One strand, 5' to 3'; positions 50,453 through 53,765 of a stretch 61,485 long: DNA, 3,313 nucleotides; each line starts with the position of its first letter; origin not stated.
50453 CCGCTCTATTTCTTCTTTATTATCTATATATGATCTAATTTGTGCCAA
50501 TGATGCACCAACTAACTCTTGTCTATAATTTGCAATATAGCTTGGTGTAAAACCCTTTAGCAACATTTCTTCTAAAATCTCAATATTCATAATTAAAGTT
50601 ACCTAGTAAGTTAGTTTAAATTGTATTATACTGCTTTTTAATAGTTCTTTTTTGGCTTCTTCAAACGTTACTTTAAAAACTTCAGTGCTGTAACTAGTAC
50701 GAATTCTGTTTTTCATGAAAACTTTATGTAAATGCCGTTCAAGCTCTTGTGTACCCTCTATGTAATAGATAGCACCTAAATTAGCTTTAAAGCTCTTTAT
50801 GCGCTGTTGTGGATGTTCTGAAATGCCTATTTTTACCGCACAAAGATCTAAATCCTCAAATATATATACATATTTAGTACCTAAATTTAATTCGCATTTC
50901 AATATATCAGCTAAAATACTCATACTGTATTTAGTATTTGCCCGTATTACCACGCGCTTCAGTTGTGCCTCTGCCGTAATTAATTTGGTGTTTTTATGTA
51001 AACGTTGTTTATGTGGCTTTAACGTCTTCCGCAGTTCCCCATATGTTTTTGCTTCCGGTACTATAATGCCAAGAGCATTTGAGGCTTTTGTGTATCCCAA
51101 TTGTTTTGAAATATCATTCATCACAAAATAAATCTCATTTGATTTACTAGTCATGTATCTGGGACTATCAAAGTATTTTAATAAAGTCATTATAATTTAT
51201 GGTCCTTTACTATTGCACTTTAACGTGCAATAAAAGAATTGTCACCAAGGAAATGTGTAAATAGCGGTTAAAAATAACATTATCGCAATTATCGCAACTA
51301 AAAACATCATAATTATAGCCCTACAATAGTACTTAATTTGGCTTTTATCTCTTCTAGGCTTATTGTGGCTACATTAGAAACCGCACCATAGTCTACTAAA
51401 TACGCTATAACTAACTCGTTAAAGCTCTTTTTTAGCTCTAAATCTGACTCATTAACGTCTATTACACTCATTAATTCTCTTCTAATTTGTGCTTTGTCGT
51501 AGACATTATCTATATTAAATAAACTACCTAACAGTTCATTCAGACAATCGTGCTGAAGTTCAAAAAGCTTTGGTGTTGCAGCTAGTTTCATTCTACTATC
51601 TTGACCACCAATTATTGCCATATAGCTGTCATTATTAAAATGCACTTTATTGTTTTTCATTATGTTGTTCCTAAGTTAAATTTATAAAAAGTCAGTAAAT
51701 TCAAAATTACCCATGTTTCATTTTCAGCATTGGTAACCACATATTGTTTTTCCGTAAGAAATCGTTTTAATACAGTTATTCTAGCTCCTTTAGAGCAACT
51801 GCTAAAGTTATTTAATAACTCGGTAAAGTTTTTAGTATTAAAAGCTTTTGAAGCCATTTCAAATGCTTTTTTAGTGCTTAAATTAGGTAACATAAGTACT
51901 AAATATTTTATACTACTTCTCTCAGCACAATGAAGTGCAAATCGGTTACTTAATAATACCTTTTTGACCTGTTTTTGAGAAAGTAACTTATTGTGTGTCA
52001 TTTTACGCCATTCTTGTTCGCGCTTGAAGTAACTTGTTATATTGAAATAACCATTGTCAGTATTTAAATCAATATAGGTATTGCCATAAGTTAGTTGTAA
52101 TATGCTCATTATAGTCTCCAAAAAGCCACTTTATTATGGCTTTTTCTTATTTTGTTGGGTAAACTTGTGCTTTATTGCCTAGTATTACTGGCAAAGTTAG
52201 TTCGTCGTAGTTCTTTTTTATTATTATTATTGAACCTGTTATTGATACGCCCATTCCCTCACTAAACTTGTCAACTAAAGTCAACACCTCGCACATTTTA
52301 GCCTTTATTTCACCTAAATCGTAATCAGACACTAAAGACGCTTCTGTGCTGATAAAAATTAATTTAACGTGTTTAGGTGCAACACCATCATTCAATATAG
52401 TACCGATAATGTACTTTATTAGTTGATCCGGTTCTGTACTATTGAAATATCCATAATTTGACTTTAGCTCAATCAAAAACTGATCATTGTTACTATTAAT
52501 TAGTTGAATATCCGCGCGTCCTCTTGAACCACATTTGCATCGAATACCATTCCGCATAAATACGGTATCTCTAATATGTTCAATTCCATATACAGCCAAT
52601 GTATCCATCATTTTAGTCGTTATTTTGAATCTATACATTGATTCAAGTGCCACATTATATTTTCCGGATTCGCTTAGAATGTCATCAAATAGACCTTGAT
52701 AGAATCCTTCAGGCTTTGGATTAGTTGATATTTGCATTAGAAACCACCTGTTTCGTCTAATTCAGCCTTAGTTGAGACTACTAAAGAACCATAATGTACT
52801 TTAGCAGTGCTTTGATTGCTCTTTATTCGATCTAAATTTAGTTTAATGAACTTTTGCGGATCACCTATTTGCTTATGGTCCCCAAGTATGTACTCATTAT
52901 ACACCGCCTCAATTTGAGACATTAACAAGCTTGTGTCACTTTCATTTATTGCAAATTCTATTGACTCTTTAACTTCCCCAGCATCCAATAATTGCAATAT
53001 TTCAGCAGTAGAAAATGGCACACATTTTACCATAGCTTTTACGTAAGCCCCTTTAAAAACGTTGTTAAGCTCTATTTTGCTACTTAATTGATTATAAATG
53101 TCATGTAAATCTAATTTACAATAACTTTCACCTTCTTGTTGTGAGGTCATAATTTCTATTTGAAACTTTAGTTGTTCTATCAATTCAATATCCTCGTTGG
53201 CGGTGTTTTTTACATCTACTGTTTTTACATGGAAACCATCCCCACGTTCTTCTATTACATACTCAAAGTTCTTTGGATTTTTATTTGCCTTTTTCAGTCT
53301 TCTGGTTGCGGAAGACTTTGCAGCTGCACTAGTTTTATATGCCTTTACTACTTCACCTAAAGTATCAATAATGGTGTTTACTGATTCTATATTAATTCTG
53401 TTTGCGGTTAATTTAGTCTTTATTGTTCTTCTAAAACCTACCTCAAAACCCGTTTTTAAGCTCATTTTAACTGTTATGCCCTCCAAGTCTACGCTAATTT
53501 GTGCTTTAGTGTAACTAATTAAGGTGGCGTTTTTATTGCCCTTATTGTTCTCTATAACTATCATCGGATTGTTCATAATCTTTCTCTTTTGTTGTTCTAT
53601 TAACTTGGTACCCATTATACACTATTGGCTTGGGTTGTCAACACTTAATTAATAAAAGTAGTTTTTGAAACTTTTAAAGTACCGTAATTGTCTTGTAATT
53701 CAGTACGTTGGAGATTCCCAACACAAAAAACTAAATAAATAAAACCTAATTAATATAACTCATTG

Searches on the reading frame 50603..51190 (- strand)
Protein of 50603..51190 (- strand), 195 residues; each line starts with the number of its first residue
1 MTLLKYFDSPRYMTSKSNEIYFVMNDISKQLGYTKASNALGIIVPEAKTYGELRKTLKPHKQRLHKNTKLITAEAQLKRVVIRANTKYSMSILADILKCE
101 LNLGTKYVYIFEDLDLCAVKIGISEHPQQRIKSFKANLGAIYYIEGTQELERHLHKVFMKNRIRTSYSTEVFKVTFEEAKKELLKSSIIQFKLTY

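Call 23: search_protein_families(library=phrogs, proteins=[window:50603-51190:-], max_evalue=0.001)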
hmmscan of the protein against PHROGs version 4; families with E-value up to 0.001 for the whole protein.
window:50603-51190:- (195 aa): 6 families
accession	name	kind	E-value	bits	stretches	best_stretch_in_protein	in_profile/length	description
phrog_4284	-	unknown function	4.1e-06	27.7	1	103-163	82-146/171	-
phrog_18411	-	DNA, RNA and nucleotide metabolism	5.8e-06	27.1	1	106-186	5-87/236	homing endonuclease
phrog_8130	-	unknown function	2e-05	24.8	1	104-180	178-256/434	-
phrog_2977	-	transcription regulation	4.3e-05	24.3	1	17-72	80-134/150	anti-repressor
phrog_130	-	transcription regulation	0.00027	21.1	1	14-56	173-212/480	anti-repressor Ant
phrog_245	-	transcription regulation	0.00073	20.1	0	12-86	52-119/319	anti-repressor Ant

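Call 71: search_protein_families(library=pfam, proteins=[window:50603-51190:-], max_evalue=0.05)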
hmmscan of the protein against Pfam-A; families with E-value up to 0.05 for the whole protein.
window:50603-51190:- (195 aa): 5 families
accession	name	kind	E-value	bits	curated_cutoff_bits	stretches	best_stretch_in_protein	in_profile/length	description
PF13455.12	MUG113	-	3.9e-08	34.2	22.3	1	119-181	1-68/73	Meiotically up-regulated gene 113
PF10544.15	T5orf172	-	1e-06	29.6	20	1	107-181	2-95/101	T5orf172 domain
PF02498.22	Bro-N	-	3e-05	25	25.6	1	12-86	4-80/96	BRO family, N-terminal domain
PF01323.26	DSBA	-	0.0066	16.7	25.6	1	63-168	26-122/191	DSBA-like thioredoxin domain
PF01541.30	GIY-YIG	-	0.025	15.3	22.6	0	106-145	2-41/78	GIY-YIG catalytic domain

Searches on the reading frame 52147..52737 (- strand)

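Call 23: search_protein_families(library=phrogs, proteins=[window:52147-52737:-], max_evalue=0.001)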
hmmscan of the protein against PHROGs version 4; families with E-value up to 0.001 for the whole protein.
window:52147-52737:- (196 aa): 0 families

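Call 71: search_protein_families(library=pfam, proteins=[window:52147-52737:-], max_evalue=0.05)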
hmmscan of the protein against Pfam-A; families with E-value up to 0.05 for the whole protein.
window:52147-52737:- (196 aa): 1 family
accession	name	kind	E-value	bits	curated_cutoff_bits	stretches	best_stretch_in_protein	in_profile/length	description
PF08011.17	PDDEXK_9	-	0.024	15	25.5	0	71-93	29-54/105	PD-(D/E)XK nuclease superfamily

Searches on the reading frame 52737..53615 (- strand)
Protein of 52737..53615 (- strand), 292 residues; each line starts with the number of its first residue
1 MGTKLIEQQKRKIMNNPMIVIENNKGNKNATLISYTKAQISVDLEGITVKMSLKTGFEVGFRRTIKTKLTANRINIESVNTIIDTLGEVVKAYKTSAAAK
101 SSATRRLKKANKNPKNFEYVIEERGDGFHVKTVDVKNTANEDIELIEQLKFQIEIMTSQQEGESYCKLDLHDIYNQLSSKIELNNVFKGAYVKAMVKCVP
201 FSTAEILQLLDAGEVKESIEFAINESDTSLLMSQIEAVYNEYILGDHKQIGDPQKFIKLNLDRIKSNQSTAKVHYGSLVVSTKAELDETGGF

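Call 15: search_protein_families(library=pfam, proteins=[window:52737-53615:-], max_evalue=0.01)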
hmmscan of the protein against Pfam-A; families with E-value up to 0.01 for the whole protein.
window:52737-53615:- (292 aa): 1 family
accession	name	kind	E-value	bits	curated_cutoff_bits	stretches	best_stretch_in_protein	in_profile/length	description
PF22736.1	NNH5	-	0.00024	21.5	27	1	183-246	41-104/134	NACHT N-terminal Helical domain 5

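Call 23: search_protein_families(library=phrogs, proteins=[window:52737-53615:-], max_evalue=0.001)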
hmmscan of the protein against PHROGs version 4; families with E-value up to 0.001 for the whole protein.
window:52737-53615:- (292 aa): 0 families

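Call 81: search_protein_families(library=ncbifam, proteins=[window:52737-53615:-], max_evalue=0.01)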
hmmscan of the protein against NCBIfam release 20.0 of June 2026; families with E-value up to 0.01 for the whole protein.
window:52737-53615:- (292 aa): 1 family
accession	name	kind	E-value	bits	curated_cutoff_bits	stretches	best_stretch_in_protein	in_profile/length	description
NF041860.1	silencer_MvaT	exception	0.0012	19.1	180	1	58-129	33-102/125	histone-like nucleoid-structuring protein MvaT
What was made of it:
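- There is a weak MvaT/H-NS-like hit in 52737..53615 (E 0.0012, below cut-off, call 81).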
